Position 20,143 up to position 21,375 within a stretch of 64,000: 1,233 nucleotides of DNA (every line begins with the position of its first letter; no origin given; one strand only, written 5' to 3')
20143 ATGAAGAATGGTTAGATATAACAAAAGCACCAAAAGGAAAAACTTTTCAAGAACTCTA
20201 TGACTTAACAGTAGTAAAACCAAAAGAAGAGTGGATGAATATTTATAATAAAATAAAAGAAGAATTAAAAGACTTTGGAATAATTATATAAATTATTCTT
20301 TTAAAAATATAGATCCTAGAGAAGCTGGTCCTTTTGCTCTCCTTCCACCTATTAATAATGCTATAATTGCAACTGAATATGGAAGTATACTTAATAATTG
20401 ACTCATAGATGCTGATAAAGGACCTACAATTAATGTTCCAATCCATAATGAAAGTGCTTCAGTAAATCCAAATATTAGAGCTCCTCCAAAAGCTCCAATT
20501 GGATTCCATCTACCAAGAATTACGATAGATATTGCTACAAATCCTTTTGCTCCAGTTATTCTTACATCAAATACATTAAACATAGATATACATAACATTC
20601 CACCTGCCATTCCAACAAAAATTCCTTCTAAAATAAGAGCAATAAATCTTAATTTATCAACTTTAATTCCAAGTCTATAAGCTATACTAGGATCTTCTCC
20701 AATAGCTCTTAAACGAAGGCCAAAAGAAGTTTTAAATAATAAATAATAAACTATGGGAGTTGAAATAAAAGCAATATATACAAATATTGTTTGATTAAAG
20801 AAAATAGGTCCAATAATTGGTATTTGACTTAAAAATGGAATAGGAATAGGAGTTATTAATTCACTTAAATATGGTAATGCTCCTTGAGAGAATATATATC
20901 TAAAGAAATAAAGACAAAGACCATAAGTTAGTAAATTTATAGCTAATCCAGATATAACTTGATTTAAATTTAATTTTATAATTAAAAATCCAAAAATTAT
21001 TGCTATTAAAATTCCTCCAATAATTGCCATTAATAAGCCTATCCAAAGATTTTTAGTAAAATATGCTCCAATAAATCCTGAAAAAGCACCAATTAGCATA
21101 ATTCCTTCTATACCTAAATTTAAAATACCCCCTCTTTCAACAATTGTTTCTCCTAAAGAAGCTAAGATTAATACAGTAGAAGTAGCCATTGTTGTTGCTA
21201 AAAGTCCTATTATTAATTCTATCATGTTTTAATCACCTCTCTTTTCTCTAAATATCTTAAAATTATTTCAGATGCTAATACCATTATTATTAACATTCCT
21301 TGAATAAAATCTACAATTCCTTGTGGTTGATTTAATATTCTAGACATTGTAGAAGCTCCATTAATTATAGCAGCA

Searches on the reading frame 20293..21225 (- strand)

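Call 30: search_protein_families(library=pfam, proteins=[window:20293-21225:-], max_evalue=0.0001)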
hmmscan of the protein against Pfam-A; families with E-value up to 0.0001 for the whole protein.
window:20293-21225:- (310 aa): 1 family
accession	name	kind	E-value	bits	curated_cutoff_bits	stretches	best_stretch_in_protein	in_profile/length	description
PF02653.21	BPD_transp_2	-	2.1e-38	132.4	26.8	1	10-279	3-261/269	Branched-chain amino acid transport system / permease component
